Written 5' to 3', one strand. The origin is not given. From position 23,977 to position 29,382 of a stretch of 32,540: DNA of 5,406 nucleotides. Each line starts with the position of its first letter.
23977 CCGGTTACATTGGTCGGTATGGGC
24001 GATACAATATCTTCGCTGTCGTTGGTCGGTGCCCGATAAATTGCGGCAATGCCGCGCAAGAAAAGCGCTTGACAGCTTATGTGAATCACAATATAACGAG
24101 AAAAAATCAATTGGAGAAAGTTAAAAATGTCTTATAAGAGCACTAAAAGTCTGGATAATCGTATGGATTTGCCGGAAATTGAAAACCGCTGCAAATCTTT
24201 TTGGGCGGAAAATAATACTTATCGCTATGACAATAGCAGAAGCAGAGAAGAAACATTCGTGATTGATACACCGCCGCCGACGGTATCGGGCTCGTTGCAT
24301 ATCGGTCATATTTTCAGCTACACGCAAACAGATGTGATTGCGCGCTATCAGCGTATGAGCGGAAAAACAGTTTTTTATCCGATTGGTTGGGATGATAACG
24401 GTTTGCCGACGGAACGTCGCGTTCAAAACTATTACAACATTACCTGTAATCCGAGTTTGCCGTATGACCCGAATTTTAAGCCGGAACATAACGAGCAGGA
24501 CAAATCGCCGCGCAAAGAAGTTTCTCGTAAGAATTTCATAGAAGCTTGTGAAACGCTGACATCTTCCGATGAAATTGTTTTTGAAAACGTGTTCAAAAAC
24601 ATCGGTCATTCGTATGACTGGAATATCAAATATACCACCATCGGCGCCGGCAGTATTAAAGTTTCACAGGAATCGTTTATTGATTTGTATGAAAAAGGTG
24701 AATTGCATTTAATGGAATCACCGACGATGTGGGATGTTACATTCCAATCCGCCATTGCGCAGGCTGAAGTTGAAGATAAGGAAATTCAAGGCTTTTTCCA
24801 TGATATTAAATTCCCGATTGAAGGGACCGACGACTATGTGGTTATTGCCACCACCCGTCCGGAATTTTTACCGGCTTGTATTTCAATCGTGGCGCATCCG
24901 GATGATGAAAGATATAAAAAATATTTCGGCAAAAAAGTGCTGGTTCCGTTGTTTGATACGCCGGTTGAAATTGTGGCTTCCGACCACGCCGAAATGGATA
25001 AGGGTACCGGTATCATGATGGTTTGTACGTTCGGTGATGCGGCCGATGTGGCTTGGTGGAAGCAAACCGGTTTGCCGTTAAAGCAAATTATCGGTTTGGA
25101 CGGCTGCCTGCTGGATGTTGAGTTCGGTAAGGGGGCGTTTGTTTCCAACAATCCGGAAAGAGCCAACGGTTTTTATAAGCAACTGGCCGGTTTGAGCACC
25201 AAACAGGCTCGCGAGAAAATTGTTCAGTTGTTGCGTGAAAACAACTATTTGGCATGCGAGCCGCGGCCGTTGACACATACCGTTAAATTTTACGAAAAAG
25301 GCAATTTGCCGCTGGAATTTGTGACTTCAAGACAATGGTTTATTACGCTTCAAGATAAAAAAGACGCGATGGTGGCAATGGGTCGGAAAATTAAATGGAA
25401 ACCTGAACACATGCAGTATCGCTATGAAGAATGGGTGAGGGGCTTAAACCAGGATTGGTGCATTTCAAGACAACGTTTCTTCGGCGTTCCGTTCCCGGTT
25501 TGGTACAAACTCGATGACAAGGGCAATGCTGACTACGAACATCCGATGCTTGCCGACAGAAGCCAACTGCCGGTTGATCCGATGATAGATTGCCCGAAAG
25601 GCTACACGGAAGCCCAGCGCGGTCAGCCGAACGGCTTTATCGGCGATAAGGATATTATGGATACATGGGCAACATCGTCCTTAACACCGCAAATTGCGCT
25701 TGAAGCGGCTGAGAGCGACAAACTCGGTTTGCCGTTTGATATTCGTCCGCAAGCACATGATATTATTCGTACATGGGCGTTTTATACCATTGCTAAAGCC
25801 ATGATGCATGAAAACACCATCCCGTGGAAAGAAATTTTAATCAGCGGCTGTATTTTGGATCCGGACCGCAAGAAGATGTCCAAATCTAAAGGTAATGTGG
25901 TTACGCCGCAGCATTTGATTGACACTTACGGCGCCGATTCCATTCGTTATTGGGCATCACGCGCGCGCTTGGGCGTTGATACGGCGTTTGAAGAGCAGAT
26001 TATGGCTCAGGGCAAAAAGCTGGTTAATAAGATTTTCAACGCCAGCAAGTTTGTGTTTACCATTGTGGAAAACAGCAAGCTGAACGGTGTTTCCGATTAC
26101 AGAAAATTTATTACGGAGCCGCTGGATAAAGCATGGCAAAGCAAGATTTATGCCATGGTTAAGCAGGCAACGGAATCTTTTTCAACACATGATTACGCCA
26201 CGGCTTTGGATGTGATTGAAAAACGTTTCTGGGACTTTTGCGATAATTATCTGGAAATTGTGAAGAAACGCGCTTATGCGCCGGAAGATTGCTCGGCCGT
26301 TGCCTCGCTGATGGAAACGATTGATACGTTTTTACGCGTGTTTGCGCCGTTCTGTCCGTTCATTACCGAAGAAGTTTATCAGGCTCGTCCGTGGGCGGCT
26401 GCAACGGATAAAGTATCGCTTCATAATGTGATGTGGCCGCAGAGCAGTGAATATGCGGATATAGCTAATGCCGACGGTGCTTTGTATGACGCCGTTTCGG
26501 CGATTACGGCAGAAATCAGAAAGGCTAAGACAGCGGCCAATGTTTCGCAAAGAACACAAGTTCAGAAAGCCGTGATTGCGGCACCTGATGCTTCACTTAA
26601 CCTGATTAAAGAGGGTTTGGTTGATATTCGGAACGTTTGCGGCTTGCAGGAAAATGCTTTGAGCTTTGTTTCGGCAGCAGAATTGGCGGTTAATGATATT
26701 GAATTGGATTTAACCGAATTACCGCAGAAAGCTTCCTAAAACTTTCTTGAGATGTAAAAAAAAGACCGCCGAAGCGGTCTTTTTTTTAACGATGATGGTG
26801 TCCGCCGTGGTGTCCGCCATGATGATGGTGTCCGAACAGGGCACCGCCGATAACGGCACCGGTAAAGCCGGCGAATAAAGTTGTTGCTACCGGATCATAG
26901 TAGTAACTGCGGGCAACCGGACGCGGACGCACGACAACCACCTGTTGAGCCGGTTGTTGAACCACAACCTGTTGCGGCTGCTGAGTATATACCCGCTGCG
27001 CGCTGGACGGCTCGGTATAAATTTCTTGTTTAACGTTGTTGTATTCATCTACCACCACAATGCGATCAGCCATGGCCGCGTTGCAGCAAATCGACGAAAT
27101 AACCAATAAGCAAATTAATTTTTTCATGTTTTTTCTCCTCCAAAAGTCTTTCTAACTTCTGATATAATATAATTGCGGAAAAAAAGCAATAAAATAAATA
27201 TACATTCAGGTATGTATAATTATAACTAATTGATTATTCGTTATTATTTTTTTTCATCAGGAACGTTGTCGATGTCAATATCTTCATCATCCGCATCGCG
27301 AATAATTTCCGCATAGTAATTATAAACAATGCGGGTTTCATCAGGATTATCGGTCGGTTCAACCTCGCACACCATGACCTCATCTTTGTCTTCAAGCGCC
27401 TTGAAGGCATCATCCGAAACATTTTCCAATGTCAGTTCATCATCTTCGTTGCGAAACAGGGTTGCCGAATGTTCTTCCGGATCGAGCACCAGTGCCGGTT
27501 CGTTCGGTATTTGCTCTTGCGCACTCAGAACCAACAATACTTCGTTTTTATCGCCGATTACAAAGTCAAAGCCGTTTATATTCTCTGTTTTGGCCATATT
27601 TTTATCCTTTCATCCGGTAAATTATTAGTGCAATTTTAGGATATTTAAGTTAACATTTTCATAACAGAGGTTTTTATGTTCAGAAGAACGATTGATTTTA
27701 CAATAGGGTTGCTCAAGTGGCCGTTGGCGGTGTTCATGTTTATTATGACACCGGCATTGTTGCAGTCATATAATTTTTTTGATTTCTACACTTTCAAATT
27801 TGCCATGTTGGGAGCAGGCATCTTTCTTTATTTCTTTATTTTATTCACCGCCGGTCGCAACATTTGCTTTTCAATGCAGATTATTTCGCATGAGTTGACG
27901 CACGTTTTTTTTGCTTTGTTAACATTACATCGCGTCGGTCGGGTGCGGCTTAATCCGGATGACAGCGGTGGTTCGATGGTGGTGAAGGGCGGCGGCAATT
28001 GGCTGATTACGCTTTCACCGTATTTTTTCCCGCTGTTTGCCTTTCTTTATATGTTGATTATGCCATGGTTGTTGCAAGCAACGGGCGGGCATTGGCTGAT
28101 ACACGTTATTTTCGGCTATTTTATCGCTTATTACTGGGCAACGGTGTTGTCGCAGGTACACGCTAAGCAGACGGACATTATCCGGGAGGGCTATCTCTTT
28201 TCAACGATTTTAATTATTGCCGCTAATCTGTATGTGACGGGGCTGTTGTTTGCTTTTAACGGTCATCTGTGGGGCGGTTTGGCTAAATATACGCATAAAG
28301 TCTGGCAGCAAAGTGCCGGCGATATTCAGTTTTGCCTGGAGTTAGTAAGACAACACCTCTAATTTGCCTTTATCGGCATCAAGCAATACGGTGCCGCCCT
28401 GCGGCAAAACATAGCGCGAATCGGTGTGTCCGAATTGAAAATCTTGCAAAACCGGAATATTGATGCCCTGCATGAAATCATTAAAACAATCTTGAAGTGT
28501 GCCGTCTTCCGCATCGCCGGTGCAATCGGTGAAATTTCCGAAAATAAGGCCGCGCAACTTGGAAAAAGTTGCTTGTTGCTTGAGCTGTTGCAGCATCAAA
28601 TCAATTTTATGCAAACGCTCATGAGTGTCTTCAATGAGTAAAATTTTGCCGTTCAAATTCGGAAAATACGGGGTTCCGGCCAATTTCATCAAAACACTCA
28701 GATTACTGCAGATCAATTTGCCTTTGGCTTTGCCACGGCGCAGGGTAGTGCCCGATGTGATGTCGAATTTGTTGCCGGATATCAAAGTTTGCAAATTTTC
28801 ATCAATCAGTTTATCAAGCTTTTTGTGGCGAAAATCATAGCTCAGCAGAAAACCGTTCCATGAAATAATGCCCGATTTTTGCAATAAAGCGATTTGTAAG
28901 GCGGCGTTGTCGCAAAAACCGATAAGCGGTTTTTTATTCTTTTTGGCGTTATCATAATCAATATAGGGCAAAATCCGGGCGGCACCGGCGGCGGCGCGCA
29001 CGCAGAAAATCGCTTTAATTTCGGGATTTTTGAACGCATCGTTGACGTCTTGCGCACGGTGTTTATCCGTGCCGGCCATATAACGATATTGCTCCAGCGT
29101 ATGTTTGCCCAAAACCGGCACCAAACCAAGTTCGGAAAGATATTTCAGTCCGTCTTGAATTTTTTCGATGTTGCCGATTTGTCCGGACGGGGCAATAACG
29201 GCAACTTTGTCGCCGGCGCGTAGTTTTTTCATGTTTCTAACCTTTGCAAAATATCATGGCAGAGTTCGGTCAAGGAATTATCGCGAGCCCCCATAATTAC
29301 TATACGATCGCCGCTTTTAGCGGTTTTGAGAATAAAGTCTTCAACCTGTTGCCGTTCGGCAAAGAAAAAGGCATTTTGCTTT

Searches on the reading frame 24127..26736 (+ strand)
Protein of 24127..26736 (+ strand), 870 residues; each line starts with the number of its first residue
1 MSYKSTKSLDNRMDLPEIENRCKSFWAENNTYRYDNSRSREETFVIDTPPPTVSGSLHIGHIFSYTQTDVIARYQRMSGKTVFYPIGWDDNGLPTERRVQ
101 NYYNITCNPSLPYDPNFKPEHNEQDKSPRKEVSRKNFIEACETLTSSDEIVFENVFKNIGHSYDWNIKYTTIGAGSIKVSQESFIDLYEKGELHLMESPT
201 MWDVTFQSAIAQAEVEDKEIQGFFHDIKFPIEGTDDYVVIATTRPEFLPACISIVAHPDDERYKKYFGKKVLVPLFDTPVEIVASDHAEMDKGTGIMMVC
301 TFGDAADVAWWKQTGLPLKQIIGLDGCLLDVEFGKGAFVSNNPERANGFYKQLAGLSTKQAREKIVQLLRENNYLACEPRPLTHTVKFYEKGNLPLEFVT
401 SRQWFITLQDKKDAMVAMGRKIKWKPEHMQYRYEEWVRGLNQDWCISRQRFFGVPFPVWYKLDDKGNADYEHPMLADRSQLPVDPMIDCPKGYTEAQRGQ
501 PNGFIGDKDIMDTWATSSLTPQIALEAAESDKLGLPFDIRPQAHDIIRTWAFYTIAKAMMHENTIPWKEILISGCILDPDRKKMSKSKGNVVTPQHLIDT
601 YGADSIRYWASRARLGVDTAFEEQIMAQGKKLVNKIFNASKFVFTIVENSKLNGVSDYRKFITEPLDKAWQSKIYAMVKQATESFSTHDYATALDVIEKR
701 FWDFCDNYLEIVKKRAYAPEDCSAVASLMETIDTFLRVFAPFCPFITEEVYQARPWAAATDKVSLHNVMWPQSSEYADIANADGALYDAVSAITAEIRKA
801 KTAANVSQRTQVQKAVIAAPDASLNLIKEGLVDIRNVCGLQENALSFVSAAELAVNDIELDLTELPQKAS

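Call 3: search_protein_families(library=pfam, proteins=[window:24127-26736:+], max_evalue=0.01)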
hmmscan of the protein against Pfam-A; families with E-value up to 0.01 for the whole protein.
window:24127-26736:+ (870 aa): 6 families
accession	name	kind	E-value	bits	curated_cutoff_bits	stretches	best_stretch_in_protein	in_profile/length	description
PF00133.28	tRNA-synt_1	-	2.3e-82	277.4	22.7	1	24-620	4-412/414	tRNA synthetases class I (I, L, M and V)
PF08264.19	Anticodon_1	-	2.6e-25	89.5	25.1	1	669-814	3-146/148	Anticodon-binding domain of tRNA ligase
PF09334.17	tRNA-synt_1g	-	4.5e-21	75.5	20.1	2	45-98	2-55/391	tRNA synthetases class I (M)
PF01406.26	tRNA-synt_1e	-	9.7e-07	28.9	27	1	532-629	203-299/301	tRNA synthetases class I (C) catalytic domain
PF01921.24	tRNA-synt_1f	-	1.5e-05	24.6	27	1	576-614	275-313/360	tRNA synthetases class I (K)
PF13603.12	tRNA-synt_1_2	-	4.4e-05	23.5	25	1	268-367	86-182/185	Leucyl-tRNA synthetase, editing domain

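Call 4: search_protein_families(library=ncbifam, proteins=[window:24127-26736:+], max_evalue=0.01)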
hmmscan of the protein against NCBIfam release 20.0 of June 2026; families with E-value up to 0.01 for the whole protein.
window:24127-26736:+ (870 aa): 21 families
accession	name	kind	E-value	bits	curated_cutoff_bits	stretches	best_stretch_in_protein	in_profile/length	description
NF000540.1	alt_ValS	exception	0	1105.3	900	1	12-841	3-824/827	valine--tRNA ligase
NF009687.0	PRK13208.1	equivalog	0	1023.7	738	1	6-844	3-787/801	valine--tRNA ligase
TIGR00422.1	valS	equivalog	3.9e-186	620.7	612.1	1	13-841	5-782/863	valine--tRNA ligase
NF004349.1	PRK05729.1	equivalog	8e-147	490.8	704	1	14-845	5-769/860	valine--tRNA ligase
TIGR00392.1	ileS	equivalog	6.6e-106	355.4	621.4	2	280-820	311-852/861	isoleucine--tRNA ligase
NF011492.0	PRK14900.1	equivalog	7.4e-97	325.4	1783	1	9-847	9-800/1044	valine--tRNA ligase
TIGR00396.1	leuS_bact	equivalog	4.8e-52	177.1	548.4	5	15-97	3-84/843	leucine--tRNA ligase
NF040702.1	ileS_w_GNAT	exception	8.2e-49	166.1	1999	2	280-822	493-1022/1100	isoleucine--tRNA ligase, N-acetyltransferase domain-containing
NF008957.0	PRK12300.1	subfamily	1.7e-48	165.3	677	3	12-264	3-244/946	leucine--tRNA ligase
NF000257.1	MupA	exception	2.8e-45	154.5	1900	2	348-826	342-825/1024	mupirocin-resistant isoleucine--tRNA ligase MupA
NF000258.1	MupB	exception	2.3e-41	141.6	1900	2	361-776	359-780/1033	mupirocin-resistant isoleucine--tRNA ligase MupB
TIGR00395.1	leuS_arch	equivalog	6.4e-40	137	648.5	2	17-260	2-234/938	leucine--tRNA ligase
TIGR00398.1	metG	equivalog_domain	1.6e-28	99.8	336.35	3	545-752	291-499/530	methionine--tRNA ligase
NF008900.0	PRK12267.1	equivalog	3.4e-24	85.3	598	2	543-748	261-467/648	methionine--tRNA ligase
NF001100.0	PRK00133.1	equivalog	2.6e-21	75.8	587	3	44-98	7-61/676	methionine--tRNA ligase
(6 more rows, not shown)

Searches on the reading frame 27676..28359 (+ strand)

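Call 11: search_protein_families(library=pfam, proteins=[window:27676-28359:+], max_evalue=0.00001)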
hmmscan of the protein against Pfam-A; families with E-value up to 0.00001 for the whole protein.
window:27676-28359:+ (228 aa): 1 family
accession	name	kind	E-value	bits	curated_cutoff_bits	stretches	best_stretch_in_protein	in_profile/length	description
PF13398.12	Peptidase_M50B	-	5.4e-08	33.2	26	1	67-148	23-107/201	Peptidase M50B-like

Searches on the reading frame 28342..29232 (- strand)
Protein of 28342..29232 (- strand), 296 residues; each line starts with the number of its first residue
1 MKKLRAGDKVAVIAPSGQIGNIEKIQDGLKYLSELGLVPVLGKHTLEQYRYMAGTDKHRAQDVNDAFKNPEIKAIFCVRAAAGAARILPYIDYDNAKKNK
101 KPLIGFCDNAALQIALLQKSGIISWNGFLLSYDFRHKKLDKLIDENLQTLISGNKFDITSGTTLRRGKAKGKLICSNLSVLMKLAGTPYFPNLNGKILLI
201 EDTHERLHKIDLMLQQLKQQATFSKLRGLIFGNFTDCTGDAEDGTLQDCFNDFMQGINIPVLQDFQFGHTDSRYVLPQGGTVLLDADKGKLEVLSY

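Call 11: search_protein_families(library=pfam, proteins=[window:28342-29232:-], max_evalue=0.00001)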
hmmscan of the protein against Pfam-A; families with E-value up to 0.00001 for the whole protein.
window:28342-29232:- (296 aa): 2 families
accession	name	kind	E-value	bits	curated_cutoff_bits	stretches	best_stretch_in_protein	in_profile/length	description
PF02016.21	Peptidase_S66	-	1.2e-32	113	25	1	10-127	1-121/121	LD-carboxypeptidase N-terminal domain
PF17676.7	Peptidase_S66C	-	1.7e-31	109.8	23.7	1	170-282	1-118/120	LD-carboxypeptidase C-terminal domain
